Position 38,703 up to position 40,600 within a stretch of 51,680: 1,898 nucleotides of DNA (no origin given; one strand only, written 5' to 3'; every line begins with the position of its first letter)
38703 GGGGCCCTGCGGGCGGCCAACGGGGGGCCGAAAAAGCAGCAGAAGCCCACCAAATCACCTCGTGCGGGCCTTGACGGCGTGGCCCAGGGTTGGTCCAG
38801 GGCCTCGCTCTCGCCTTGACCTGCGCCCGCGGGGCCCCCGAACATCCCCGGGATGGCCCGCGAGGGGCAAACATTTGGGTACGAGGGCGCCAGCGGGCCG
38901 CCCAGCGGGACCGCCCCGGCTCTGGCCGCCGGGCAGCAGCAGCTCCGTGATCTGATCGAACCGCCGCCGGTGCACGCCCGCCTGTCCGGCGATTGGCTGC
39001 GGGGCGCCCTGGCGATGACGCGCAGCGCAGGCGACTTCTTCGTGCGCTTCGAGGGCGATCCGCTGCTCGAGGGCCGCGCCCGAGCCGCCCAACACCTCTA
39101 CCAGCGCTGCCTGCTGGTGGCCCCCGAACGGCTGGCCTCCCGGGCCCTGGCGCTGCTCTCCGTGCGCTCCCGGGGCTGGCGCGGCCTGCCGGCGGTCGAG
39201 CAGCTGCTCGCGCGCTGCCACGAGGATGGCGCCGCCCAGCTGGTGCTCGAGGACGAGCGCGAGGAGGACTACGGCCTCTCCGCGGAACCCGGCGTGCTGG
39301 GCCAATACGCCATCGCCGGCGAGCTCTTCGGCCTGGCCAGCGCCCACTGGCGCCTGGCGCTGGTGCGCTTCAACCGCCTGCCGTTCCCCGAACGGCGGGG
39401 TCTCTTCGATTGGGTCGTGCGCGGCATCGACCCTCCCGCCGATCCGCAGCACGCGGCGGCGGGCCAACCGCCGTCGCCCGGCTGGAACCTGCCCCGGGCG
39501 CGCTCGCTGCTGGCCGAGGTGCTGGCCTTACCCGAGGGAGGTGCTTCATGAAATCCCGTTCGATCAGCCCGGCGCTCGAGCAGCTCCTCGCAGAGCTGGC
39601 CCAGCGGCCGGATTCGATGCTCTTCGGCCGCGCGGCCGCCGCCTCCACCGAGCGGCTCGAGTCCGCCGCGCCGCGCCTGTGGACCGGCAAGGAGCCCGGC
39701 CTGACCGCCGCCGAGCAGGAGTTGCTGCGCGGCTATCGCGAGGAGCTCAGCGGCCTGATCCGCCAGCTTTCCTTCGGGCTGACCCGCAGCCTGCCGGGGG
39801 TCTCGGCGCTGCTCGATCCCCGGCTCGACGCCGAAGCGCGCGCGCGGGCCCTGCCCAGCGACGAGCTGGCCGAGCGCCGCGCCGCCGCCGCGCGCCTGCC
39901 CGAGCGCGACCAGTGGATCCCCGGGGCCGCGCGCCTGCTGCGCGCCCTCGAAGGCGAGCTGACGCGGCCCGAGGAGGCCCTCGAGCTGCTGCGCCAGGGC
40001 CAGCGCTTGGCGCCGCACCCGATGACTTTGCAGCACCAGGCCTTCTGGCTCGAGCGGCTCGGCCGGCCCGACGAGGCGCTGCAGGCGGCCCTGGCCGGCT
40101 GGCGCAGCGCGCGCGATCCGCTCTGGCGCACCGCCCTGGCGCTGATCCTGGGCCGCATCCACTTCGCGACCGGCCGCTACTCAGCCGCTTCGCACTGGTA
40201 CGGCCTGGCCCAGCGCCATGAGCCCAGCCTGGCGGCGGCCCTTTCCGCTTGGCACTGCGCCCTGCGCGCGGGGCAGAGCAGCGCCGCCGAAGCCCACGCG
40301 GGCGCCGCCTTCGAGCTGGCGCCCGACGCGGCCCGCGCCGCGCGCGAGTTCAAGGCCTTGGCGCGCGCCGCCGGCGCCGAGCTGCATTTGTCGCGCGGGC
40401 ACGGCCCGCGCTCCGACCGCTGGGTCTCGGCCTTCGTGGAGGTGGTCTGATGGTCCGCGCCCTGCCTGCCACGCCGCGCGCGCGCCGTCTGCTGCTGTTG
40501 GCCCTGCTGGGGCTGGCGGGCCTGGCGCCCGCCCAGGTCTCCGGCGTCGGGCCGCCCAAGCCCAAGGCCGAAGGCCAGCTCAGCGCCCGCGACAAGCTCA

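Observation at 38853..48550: Tandemly duplicated, translationally coupled four-gene module with no characterised counterpart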

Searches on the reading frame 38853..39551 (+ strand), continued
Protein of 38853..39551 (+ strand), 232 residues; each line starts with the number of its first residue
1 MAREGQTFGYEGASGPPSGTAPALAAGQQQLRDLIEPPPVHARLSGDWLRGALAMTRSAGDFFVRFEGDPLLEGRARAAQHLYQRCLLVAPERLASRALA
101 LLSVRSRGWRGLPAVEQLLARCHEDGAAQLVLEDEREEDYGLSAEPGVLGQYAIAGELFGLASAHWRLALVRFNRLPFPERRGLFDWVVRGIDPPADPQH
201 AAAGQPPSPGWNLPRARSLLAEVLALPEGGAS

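Call 89: find_encoding_contigs(protein=P0155, flank=7000, max_places=1)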
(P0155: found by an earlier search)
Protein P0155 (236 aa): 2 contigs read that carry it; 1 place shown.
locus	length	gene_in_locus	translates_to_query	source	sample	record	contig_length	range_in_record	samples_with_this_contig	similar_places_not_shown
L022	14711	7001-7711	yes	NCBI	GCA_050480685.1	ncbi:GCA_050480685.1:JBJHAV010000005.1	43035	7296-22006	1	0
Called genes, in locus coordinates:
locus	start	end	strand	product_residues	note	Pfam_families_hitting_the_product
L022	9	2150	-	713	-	PF00884:Sulfatase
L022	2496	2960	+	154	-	PF10502:Peptidase_S26, PF00717:Peptidase_S24 (weak)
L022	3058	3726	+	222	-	PF00106:adh_short, PF01370:Epimerase, PF13561:adh_short_C2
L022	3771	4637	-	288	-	-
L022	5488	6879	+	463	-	PF00171:Aldedh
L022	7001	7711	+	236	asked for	-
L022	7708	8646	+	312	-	-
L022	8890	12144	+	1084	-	PF02369:Big_1 (faint), PF13620:CarboxypepD_reg (faint)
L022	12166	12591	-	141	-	PF20398:DUF6691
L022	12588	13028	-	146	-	PF04143:Sulf_transp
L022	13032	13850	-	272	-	PF13489:Methyltransf_23, PF13649:Methyltransf_25, PF08241:Methyltransf_11, PF08242:Methyltransf_12 (weak), PF13847:Methyltransf_31 (weak)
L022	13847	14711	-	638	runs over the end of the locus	PF13231:PMT_2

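Call 94: search_protein_families(library=ncbifam, proteins=[P0033, P0164, P0046, P0153, P0021, P0060, P0084, P0148, P0052, P0112], max_evalue=0.01)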
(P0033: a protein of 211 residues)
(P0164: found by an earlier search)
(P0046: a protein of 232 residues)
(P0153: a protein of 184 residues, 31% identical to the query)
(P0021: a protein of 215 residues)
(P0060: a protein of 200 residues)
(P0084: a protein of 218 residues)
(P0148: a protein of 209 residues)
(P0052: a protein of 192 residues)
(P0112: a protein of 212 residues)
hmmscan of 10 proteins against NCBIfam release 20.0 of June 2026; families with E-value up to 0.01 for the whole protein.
P0033 (211 aa): 0 families

P0164 (217 aa): 0 families

P0046 (232 aa): 0 families

P0153 (184 aa): 0 families

P0021 (215 aa): 0 families

P0060 (200 aa): 0 families

P0084 (218 aa): 0 families

P0148 (209 aa): 0 families

P0052 (192 aa): 0 families

P0112 (212 aa): 2 families
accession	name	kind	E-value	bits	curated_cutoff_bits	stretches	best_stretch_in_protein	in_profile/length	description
TIGR02937.1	sigma70-ECF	superfamily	0.00013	21.6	42.9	1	26-169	17-163/165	sigma-70 family RNA polymerase sigma factor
NF040705.1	sigma_mbnA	exception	0.0058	16.3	350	1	110-203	97-190/272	methanobactin precursor domain-containing sigma factor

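Call 104: find_encoding_contigs(protein=P0070, flank=5000, max_places=2)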
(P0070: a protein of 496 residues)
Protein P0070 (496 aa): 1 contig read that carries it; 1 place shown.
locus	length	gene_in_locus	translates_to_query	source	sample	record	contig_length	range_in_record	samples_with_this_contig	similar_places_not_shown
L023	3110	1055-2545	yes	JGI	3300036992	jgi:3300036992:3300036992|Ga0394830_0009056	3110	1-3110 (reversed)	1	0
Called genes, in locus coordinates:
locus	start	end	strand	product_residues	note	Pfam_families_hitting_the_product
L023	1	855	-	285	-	?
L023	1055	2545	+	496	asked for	-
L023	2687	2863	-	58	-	-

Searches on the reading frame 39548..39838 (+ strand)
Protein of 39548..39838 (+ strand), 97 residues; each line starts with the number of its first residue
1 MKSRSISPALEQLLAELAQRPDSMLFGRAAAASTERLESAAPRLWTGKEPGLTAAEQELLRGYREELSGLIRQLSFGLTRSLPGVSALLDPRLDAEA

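Call 85: find_homologous_proteins(query=A10, max_evalue=0.001)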
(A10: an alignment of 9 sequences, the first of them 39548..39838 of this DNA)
Query A10 (9 sequences): 5767 candidates shared short words with the query, none scored E <= 0.001.

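Call 96: search_solved_structures(query=A10, max_evalue=10)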
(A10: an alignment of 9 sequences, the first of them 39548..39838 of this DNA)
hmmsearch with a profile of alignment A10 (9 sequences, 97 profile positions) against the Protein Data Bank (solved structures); distinct sequences matched with E-value up to 10: 37.
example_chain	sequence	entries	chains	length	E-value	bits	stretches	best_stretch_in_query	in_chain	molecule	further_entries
4ckg_A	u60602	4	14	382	0.63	13.5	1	45-90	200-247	ARF-GAP WITH COILED-COIL, ANK REPEAT AND PH DOMAIN-CONTAINING PROTEIN 1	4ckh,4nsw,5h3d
1pxc_A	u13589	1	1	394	0.66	13.5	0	48-82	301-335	P-HYDROXYBENZOATE HYDROXYLASE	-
6ju1_A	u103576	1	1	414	0.76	13.3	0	49-82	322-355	4-hydroxybenzoate 3-monooxygenase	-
8y2s_A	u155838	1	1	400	0.82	13.1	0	49-82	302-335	4-hydroxybenzoate 3-monooxygenase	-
6l40_E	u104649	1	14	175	0.85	13.1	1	6-75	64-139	ATP-dependent Clp protease proteolytic subunit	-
6l3x_A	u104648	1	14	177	0.88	13.1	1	6-75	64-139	ATP-dependent Clp protease proteolytic subunit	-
1pbf_A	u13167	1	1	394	0.97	12.9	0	48-82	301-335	P-HYDROXYBENZOATE HYDROXYLASE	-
1bgn_A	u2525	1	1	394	0.97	12.9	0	48-82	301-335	P-HYDROXYBENZOATE HYDROXYLASE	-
1dob_A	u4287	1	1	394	0.97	12.9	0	48-82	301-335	P-HYDROXYBENZOATE HYDROXYLASE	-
1pxb_A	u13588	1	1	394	0.97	12.9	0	48-82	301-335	P-HYDROXYBENZOATE HYDROXYLASE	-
1cc4_A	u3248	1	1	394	0.97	12.9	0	48-82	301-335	PROTEIN (P-HYDROXYBENZOATE HYDROXYLASE)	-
1bgj_A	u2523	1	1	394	0.97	12.9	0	48-82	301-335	P-HYDROXYBENZOATE HYDROXYLASE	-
1pbb_A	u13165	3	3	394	0.98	12.9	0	48-82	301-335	P-HYDROXYBENZOATE HYDROXYLASE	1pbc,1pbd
1d7l_A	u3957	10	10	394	0.98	12.9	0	48-82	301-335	P-HYDROXYBENZOATE HYDROXYLASE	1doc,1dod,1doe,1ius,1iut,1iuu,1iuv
1cc6_A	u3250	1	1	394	0.98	12.9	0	48-82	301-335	PROTEIN (P-HYDROXYBENZOATE HYDROXYLASE)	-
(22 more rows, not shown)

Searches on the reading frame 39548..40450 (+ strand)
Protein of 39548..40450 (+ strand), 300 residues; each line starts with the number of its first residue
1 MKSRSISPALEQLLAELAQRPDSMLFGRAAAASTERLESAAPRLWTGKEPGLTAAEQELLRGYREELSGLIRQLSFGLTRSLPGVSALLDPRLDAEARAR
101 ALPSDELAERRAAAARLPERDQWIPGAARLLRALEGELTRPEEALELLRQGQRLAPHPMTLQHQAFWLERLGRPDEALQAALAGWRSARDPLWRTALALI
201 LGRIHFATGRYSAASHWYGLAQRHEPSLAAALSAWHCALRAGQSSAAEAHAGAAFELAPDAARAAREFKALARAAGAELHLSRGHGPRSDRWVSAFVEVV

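Call 3: search_protein_families(library=pfam, proteins=[window:39548-40450:+], max_evalue=1)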
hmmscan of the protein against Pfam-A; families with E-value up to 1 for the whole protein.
window:39548-40450:+ (300 aa): 5 families
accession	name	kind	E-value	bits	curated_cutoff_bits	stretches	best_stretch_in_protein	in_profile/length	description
PF07719.23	TPR_2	-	1.3e-06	28.6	27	1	201-227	7-33/34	Tetratricopeptide repeat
PF12895.13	ANAPC3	-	0.0013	19.4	27.2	1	198-252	26-80/82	Anaphase-promoting complex, cyclosome, subunit 3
PF00515.34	TPR_1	-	0.0062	16.8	27.8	0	201-227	7-33/34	Tetratricopeptide repeat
PF20308.4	TPR-S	-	0.079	14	27.6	1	142-205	3-61/102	Tetratricopeptide Repeats-Sensor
PF13428.12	TPR_14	-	0.55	11.5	23.5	0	163-198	6-42/44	Tetratricopeptide repeat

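Call 4: search_protein_families(library=ncbifam, proteins=[window:39548-40450:+], max_evalue=1)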
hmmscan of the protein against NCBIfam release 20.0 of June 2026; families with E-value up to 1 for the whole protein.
window:39548-40450:+ (300 aa): 2 families
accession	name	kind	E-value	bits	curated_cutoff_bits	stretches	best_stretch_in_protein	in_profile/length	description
TIGR02917.1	PEP_TPR_lipo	equivalog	0.0052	14.7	312.2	1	140-262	718-837/899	XrtA/PEP-CTERM system TPR-repeat protein PrsT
TIGR02552.1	LcrH_SycD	equivalog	0.029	14.1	104.8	1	196-278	53-132/136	SycD/LcrH family type III secretion system chaperone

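Call 22: search_protein_families(library=padloc, proteins=[window:39548-40450:+], max_evalue=1)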
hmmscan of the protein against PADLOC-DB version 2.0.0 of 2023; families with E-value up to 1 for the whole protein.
window:39548-40450:+ (300 aa): 0 families

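Call 60: search_solved_structures(query=A6, max_evalue=10, show_alignments=2)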
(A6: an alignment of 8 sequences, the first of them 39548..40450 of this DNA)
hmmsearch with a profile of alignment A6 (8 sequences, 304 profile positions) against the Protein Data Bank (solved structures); distinct sequences matched with E-value up to 10: 149 (the best 60 are shown).
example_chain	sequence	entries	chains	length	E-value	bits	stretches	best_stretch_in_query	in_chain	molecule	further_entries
9qhb_A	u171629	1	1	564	6.2e-45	157.3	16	194-229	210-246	Engineered tetratricopeptide repeat protein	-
8bu0_A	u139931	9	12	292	4e-28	102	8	194-229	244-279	Consensus tetratricopeptide repeat protein | Crystal structure of an 8-repeat consensus TPR superhelix with Zinc. | Monomer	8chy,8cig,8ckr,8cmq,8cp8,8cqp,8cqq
9qhc_A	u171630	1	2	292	4.7e-25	92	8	194-229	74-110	Engineered tetratricopeptide repeat protein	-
1w3b_A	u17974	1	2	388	7.5e-16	61.7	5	129-239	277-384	UDP-N-ACETYLGLUCOSAMINE--PEPTIDE N-ACETYLGLUCOSAMINYLTRANSFERASE 110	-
6eou_A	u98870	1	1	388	8.2e-16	61.6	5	113-239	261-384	UDP-N-acetylglucosamine--peptide N-acetylglucosaminyltransferase 110 kDa subunit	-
8ch0_A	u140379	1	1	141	3.9e-15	59.4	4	194-229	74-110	Consensus tetratricopeptide repeat protein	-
2fo7_A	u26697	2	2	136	5.1e-15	59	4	194-227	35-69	SYNTHETIC CONSENSUS TPR PROTEIN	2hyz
3kd7_A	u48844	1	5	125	2.2e-14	56.9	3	192-230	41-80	CTPR390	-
7yeh_B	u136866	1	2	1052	2.7e-14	56.6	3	113-269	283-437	UDP-N-acetylglucosamine--peptide N-acetylglucosaminyltransferase 110 kDa subunit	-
7yea_A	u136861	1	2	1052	3.3e-14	56.4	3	113-270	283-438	UDP-N-acetylglucosamine--peptide N-acetylglucosaminyltransferase 110 kDa subunit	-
7ntf_A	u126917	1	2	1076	4.3e-14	56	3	119-270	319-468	Isoform 1 of UDP-N-acetylglucosamine--peptide N-acetylglucosaminyltransferase 110 kDa subu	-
1na0_A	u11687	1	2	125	8.2e-14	55.1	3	188-229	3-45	designed protein CTPR3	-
7obi_A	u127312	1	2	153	1.4e-13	54.3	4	194-231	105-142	CTPR-rv4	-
6vfj_B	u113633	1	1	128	9.5e-12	48.3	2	178-226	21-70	I53_dn5B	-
6vfi_B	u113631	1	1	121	4e-11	46.2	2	178-229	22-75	O43_dn18B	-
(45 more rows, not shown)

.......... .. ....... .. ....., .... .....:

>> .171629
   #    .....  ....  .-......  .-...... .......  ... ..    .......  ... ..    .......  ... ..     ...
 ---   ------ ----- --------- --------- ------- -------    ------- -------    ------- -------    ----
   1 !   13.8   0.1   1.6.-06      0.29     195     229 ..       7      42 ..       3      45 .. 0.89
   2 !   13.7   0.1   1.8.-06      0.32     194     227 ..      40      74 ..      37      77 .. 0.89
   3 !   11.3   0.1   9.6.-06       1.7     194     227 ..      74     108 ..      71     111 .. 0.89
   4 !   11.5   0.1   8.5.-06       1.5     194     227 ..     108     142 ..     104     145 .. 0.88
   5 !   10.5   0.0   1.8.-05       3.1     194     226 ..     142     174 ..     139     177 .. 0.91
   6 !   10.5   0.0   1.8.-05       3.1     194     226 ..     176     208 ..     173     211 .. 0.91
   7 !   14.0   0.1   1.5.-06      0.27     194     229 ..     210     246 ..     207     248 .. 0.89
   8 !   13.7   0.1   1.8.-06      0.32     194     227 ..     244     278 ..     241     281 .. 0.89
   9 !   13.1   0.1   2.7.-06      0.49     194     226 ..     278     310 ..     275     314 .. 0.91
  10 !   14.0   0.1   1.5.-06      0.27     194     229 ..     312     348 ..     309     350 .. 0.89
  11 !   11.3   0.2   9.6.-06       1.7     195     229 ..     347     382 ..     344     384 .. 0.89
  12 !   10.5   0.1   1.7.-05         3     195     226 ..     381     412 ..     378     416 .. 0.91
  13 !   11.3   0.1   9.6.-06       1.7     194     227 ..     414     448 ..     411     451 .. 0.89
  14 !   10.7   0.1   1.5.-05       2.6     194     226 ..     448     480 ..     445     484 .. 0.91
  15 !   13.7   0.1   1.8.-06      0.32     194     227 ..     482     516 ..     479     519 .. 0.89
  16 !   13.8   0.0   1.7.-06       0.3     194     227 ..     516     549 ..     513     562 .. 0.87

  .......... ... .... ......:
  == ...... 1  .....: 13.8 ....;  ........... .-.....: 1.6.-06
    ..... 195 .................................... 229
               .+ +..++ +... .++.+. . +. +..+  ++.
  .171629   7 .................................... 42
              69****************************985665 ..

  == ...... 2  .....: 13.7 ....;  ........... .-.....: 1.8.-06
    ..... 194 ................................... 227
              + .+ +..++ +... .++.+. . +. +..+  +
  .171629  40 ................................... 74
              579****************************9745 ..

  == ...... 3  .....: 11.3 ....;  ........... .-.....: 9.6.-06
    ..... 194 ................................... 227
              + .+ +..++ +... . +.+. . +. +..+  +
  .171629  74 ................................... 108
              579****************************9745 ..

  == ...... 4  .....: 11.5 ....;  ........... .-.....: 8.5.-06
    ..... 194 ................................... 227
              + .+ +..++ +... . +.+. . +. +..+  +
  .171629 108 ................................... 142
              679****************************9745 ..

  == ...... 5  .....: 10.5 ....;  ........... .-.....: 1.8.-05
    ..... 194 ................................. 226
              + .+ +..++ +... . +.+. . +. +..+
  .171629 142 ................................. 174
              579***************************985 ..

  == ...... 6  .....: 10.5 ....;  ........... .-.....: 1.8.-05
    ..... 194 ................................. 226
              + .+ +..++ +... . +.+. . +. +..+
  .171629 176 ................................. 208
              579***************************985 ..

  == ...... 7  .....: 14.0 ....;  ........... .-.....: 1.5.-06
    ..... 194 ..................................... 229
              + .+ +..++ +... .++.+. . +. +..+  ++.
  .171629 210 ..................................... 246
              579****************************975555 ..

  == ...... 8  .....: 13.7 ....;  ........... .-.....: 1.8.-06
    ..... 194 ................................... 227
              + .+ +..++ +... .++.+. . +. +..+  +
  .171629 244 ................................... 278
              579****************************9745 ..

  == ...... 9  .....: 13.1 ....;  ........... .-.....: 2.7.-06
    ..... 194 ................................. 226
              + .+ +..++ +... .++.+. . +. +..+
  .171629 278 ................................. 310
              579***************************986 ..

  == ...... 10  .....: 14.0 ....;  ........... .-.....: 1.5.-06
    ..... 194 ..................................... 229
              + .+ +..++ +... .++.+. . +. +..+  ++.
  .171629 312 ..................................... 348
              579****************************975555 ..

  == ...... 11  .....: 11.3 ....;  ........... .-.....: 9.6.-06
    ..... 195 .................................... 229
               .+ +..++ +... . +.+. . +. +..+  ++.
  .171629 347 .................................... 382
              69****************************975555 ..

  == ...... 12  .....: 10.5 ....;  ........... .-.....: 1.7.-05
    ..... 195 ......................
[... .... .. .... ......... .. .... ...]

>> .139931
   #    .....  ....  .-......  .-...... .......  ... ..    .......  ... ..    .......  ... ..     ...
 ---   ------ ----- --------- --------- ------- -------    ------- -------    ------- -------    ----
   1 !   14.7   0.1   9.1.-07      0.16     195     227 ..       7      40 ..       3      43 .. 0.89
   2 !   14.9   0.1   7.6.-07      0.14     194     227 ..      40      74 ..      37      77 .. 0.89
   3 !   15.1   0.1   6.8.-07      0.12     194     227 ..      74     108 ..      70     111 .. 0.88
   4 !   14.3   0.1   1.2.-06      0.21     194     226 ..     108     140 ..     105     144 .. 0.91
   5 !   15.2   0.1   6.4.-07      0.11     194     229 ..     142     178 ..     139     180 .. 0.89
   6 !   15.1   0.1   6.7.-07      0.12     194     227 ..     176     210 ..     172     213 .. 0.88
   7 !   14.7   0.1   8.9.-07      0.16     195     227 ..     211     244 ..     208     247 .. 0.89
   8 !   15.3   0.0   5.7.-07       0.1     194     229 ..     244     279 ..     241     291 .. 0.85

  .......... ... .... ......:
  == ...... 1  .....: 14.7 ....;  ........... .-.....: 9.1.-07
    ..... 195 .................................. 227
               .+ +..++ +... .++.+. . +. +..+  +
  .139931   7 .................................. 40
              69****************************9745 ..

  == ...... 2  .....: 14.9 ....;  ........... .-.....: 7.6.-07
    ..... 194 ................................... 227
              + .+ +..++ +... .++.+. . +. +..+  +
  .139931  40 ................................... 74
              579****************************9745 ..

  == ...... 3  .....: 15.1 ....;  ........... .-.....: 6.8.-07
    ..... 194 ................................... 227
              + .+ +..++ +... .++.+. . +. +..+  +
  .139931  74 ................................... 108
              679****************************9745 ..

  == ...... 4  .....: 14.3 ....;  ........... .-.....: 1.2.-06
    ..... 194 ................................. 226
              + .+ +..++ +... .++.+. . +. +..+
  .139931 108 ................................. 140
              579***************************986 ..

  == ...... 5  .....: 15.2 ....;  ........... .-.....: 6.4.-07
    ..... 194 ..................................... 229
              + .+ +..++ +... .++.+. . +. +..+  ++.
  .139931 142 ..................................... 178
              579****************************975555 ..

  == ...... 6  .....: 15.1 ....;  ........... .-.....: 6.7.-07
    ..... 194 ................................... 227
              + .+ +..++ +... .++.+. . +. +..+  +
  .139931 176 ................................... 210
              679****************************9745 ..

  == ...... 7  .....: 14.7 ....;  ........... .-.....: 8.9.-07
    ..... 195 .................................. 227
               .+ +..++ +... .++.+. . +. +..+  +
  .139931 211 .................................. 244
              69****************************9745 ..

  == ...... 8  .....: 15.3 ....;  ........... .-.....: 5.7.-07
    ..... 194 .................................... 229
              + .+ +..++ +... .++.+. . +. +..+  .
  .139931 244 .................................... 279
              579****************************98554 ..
